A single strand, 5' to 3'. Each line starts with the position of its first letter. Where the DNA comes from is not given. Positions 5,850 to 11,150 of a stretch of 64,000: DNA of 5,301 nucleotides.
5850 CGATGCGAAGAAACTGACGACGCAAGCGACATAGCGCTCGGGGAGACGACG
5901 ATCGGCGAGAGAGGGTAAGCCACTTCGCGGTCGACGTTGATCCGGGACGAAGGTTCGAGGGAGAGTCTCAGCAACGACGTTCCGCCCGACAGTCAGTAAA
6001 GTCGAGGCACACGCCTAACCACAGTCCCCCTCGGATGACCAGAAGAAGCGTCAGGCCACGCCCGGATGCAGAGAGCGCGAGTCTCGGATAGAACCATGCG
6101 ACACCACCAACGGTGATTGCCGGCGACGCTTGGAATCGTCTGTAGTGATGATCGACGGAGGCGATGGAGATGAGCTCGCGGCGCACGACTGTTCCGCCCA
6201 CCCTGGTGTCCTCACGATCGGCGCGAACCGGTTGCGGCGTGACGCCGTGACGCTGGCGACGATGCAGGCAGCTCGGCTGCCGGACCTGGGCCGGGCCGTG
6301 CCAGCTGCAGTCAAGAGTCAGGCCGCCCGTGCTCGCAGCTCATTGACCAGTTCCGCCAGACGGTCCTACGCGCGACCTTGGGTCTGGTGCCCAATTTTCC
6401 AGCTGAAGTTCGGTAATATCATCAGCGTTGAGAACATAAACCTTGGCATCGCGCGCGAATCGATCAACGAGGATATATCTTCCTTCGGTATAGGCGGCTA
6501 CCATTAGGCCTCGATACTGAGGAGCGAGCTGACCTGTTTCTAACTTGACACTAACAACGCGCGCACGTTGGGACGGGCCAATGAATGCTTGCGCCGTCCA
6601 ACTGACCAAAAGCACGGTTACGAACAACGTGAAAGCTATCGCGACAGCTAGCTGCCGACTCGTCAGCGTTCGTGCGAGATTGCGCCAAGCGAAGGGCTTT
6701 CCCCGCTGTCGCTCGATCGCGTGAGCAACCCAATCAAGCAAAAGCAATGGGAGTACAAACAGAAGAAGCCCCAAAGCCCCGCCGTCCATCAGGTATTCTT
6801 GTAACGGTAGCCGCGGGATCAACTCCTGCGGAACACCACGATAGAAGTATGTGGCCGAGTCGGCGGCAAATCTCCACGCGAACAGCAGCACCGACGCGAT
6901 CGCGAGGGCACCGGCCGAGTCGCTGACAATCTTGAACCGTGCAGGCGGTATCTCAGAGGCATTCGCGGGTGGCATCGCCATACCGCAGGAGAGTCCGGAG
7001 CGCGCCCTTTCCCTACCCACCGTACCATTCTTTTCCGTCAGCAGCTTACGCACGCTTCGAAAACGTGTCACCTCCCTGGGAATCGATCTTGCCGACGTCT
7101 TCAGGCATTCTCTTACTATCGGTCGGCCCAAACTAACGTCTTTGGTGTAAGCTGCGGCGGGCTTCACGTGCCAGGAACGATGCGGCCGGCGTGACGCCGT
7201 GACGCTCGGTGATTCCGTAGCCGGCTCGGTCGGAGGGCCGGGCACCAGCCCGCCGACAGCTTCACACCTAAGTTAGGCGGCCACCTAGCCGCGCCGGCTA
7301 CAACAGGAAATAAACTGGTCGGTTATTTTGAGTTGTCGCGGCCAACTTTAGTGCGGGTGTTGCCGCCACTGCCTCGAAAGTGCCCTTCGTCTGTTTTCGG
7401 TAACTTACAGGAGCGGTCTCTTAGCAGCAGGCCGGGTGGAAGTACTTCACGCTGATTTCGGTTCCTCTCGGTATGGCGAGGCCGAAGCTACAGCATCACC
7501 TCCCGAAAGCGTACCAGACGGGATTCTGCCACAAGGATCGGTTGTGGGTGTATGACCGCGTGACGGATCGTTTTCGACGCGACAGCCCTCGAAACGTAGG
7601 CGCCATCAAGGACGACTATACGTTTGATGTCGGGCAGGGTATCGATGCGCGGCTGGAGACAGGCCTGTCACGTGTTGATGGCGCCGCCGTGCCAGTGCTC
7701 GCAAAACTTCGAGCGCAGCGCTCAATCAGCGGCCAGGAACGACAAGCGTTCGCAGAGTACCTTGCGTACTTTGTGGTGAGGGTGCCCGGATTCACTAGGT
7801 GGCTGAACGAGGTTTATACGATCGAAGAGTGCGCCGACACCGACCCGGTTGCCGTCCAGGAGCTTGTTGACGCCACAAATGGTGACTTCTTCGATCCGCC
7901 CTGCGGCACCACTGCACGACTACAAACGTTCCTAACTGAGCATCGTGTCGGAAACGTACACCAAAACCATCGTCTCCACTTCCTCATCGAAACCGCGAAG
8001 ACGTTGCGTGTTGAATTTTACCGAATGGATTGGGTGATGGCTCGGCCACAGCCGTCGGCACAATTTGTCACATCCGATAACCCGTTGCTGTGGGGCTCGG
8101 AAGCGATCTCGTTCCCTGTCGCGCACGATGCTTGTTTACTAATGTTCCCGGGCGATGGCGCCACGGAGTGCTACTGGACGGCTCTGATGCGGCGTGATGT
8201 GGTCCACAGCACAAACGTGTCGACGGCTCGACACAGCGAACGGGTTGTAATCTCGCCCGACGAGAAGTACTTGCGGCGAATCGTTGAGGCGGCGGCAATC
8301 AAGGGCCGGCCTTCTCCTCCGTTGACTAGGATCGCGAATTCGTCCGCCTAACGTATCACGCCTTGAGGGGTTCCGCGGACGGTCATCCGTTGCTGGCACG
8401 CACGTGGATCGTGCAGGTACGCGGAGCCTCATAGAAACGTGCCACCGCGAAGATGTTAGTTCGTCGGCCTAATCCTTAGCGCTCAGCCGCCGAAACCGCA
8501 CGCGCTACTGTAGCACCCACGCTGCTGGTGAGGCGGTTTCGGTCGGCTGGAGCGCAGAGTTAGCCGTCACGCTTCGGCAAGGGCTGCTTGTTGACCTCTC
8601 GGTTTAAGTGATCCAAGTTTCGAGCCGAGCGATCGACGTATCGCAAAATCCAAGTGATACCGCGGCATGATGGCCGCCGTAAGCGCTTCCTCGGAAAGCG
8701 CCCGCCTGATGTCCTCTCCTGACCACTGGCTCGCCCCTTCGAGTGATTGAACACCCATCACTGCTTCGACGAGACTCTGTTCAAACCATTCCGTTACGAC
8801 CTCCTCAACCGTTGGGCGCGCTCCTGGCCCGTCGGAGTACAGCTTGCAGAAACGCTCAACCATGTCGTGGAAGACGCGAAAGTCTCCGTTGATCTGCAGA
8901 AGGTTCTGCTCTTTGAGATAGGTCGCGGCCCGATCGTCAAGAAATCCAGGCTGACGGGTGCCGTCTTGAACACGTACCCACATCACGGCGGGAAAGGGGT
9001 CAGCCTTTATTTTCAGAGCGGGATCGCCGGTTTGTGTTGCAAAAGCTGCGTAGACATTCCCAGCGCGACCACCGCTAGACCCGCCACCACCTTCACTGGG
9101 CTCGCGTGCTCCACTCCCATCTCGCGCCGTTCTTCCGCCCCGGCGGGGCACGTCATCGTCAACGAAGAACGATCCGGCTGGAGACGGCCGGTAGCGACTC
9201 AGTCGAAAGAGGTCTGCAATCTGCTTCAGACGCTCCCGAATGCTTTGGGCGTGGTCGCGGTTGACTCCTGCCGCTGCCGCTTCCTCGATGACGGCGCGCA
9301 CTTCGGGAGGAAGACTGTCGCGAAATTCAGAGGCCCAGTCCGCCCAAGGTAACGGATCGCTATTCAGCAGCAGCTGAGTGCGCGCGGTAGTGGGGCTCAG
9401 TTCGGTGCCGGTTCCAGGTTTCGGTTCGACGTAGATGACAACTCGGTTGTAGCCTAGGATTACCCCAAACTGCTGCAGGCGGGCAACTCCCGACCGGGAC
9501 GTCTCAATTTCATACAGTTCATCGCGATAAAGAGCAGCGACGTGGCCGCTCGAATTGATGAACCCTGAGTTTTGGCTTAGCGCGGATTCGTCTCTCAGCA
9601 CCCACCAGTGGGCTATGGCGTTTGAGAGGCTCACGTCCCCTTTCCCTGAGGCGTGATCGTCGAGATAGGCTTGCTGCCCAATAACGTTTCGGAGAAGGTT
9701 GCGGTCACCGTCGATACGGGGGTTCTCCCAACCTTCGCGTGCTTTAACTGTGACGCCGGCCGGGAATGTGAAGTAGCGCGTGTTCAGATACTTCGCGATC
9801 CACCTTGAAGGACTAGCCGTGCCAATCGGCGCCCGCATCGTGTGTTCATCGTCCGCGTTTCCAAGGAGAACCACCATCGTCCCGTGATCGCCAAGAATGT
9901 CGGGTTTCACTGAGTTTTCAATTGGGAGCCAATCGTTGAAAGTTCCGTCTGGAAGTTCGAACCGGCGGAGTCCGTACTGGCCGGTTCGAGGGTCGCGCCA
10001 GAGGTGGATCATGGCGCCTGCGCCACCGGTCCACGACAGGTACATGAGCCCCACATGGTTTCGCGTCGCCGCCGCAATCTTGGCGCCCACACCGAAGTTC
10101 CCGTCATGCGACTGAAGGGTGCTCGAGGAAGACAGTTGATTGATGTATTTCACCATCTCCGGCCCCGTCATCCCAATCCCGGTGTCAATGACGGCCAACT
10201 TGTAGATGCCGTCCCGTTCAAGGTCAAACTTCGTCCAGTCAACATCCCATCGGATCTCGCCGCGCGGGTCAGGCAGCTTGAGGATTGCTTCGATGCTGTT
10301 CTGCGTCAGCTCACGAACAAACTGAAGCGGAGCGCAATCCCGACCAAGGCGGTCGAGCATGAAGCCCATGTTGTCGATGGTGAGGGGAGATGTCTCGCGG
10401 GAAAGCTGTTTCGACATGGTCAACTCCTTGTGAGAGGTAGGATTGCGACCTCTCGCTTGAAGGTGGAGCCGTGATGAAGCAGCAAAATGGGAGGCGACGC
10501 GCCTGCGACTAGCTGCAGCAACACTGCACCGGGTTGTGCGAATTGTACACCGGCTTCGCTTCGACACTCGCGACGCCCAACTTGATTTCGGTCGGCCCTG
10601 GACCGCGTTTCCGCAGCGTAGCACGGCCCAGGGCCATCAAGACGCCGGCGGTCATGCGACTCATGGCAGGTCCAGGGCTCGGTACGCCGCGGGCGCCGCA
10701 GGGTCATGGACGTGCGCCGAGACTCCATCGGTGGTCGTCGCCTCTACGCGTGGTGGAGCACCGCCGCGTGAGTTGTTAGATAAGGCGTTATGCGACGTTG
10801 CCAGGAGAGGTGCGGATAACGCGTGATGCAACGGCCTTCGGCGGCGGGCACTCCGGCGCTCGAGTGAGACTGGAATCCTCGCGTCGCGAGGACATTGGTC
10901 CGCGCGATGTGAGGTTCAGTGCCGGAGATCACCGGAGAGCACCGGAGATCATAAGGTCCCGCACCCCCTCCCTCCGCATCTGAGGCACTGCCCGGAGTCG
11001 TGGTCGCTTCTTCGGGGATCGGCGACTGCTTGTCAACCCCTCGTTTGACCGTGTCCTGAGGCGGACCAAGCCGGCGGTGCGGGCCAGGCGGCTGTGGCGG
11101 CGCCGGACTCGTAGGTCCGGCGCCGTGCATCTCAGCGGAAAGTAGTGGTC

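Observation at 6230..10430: Lower-GC islet carrying a DUF4238 protein, a 616-aa GHKL/MORC-like ATPase and a membrane protein inside a TA/IS-rich neighbourhood: candidate uncharacterised defence module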

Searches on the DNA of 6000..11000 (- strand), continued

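Call 88: search_with_rna_model(model_id=R2, sources=[L019, L026, L033, L034, L039, L047, L048, L056, L065, L074, L075, L077, L080, L082, L083, L089, L091, L092, L093, L100, L094, L095, L096, L098, L099, window], max_evalue=1, show_alignments=3)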
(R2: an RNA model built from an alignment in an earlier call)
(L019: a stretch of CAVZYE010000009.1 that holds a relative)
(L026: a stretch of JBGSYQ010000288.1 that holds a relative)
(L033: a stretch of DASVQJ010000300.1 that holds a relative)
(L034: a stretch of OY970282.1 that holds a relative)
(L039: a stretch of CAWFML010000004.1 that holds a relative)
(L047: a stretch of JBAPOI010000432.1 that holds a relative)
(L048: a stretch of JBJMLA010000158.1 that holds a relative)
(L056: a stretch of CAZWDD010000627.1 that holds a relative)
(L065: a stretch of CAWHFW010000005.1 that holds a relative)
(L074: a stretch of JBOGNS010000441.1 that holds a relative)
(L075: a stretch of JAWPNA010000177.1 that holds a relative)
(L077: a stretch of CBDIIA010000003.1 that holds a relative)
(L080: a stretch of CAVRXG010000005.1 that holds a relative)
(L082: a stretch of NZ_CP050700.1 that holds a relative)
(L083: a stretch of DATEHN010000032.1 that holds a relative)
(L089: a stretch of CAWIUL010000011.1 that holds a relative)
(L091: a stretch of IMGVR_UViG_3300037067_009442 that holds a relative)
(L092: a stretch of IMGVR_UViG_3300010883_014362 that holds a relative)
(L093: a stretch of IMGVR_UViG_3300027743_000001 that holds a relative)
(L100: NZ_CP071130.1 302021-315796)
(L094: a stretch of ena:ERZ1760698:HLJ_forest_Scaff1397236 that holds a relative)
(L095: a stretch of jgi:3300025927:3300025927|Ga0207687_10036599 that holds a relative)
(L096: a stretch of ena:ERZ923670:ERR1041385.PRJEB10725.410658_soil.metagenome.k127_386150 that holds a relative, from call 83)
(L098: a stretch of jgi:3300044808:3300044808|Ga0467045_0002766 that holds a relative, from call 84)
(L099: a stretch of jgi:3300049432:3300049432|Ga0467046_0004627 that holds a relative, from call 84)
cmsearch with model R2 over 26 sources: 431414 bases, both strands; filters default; matches with E-value up to 1: 8.
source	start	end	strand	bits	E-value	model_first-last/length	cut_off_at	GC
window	10406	10520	-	63.4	8e-10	1-119/119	no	0.57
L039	9885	10012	+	40.9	1.6e-05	1-119/119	no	0.48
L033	9855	9982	+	39.2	3.4e-05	1-119/119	no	0.55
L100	5872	5985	+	35.5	0.00017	1-119/119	no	0.54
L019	9867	9976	+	28.1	0.0046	1-119/119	no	0.49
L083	9878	9994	+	24.2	0.025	1-119/119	no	0.6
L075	567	686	+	17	0.59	1-119/119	no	0.59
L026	904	1029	+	16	0.93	1-119/119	no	0.63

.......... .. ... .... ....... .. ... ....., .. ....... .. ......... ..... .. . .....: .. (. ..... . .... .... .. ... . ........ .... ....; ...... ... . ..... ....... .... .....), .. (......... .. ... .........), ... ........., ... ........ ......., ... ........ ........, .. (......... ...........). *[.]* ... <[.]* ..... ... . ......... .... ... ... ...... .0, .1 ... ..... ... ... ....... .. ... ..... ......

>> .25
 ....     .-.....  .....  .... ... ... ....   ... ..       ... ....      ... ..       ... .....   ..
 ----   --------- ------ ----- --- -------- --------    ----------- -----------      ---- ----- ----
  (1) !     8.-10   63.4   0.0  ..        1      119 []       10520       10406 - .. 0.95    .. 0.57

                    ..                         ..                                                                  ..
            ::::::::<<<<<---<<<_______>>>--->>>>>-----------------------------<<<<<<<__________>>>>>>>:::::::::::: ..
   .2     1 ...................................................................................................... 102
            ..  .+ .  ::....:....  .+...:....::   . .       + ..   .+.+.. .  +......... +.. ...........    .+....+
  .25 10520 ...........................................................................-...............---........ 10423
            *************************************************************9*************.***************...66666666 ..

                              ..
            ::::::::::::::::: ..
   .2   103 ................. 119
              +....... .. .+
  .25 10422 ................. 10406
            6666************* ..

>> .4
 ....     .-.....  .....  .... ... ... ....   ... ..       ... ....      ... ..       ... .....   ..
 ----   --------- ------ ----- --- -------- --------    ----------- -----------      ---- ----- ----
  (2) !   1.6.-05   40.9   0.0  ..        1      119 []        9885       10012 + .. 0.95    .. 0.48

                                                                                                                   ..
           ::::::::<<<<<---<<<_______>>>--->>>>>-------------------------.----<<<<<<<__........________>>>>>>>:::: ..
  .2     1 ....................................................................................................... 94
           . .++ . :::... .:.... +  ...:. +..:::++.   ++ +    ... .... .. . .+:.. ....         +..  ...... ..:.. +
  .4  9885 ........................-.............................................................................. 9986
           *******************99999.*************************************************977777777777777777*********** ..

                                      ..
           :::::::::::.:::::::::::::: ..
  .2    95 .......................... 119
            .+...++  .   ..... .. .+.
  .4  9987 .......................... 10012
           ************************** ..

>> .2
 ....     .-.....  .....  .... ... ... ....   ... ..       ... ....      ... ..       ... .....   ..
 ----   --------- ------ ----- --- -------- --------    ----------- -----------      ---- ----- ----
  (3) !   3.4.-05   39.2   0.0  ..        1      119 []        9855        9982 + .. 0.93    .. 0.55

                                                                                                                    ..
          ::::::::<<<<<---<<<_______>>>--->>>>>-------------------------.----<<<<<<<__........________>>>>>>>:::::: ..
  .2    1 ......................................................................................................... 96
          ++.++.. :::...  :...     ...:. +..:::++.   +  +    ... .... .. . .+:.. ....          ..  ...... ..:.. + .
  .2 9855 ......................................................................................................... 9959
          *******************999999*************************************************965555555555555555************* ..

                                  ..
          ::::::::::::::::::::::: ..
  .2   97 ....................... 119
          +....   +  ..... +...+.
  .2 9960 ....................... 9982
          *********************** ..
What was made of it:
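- Model R2 adds four more, including an independent Caballeronia replicon (call 88).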

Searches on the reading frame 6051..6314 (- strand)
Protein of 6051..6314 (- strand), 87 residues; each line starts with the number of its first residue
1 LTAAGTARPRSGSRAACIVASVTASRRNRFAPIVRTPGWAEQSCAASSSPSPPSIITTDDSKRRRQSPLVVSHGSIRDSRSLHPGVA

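Call 10: search_protein_families(library=pfam, proteins=[window:6051-6314:-], max_evalue=0.01)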
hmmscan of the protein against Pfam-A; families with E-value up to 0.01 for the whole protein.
window:6051-6314:- (87 aa): 0 families

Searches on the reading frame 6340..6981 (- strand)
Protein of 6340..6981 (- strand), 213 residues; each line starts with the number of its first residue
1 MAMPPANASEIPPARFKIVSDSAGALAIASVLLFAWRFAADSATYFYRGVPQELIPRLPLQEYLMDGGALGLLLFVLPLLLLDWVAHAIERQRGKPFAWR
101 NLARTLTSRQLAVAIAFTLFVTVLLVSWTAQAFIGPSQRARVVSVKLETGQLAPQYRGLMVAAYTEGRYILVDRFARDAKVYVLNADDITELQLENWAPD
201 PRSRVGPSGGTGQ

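Call 5: search_protein_families(library=pfam, proteins=[window:6340-6981:-], max_evalue=0.1)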
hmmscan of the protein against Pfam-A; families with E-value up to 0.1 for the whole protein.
window:6340-6981:- (213 aa): 1 family
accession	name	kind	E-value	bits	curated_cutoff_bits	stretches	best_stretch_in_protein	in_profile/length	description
PF09955.14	DUF2189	-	0.037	14.6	26.2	1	74-133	9-67/126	Predicted integral membrane protein (DUF2189)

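Call 6: search_protein_families(library=padloc, proteins=[window:6340-6981:-], max_evalue=0.1)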
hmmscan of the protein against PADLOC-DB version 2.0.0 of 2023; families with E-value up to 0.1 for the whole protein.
window:6340-6981:- (213 aa): 0 families
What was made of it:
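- There is no PADLOC hit (call 6).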

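Call 7: search_protein_families(library=ncbifam, proteins=[window:6340-6981:-], max_evalue=0.1)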
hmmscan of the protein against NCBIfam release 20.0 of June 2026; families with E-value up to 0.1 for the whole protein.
window:6340-6981:- (213 aa): 0 families

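Call 32: search_protein_families(library=phrogs, proteins=[window:6340-6981:-], max_evalue=0.01)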
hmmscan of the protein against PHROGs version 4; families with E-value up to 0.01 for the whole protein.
window:6340-6981:- (213 aa): 0 families

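Call 82: find_homologous_proteins(query=window:6340-6981:-, max_evalue=0.001)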
Query window:6340-6981:- (213 aa): 6 proteins with E <= 0.001 among 1426 candidates.
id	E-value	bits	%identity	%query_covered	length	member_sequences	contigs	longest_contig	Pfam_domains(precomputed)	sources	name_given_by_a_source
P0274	1.5e-133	461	100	100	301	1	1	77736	-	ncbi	-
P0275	8.0e-82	292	71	91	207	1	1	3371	-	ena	-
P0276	8.4e-77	276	66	93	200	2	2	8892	-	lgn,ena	-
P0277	1.2e-73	265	58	95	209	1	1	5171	-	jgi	jgi:hypothetical protein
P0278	3.0e-52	196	68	64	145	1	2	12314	-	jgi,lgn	jgi:hypothetical protein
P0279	1.1e-46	177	64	64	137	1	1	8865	-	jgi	jgi:hypothetical protein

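Call 83: find_encoding_contigs(protein=P0276, flank=8000, max_places=2)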
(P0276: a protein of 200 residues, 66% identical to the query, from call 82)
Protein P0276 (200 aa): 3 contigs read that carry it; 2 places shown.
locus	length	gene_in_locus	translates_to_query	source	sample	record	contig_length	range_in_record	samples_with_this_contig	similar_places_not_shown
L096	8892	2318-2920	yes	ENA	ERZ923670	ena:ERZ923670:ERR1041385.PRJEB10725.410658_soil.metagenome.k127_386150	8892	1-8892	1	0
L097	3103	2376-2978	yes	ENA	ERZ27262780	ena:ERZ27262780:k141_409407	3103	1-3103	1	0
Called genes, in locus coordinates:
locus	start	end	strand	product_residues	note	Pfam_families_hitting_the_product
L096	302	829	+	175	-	PF01548:DEDD_Tnp_IS110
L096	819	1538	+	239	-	PF02371:Transposase_20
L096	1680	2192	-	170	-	-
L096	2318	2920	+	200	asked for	-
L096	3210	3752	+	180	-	PF22014:DUF6932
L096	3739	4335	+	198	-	-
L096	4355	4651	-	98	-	-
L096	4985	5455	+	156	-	PF07927:HicA_toxin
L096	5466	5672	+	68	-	PF15919:HicB_lk_antitox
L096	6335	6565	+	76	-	PF09720:Unstab_antitox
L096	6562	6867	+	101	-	PF05016:ParE_toxin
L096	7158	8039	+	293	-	-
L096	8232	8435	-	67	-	-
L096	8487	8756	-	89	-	-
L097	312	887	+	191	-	PF01548:DEDD_Tnp_IS110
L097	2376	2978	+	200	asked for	-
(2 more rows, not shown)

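Call 84: find_encoding_contigs(protein=P0278, flank=8000, max_places=2)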
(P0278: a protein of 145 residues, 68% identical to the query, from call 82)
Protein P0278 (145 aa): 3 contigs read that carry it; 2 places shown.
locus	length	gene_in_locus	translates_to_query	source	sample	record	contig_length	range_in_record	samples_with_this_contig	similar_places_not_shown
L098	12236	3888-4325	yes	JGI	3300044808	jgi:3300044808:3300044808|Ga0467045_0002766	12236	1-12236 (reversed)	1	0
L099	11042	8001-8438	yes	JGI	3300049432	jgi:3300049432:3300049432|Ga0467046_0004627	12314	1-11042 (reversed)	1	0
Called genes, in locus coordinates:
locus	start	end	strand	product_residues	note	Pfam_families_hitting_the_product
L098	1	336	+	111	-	?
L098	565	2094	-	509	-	PF13676:TIR_2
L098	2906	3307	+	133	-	-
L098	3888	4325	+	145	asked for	-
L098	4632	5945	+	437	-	PF00665:rve, PF22483:Mu-transpos_C_2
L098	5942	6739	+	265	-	PF01695:IstB_IS21, PF00308:Bac_DnaA (weak), PF00004:AAA (weak)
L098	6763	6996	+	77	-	-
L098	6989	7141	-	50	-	-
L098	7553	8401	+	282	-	-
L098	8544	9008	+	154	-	-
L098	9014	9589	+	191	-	-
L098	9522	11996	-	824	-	PF13860:FlgD_ig (faint), PF20773:InhA-like_MAM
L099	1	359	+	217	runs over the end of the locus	PF00589:Phage_integrase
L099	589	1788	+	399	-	-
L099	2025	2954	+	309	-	-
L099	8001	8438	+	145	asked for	-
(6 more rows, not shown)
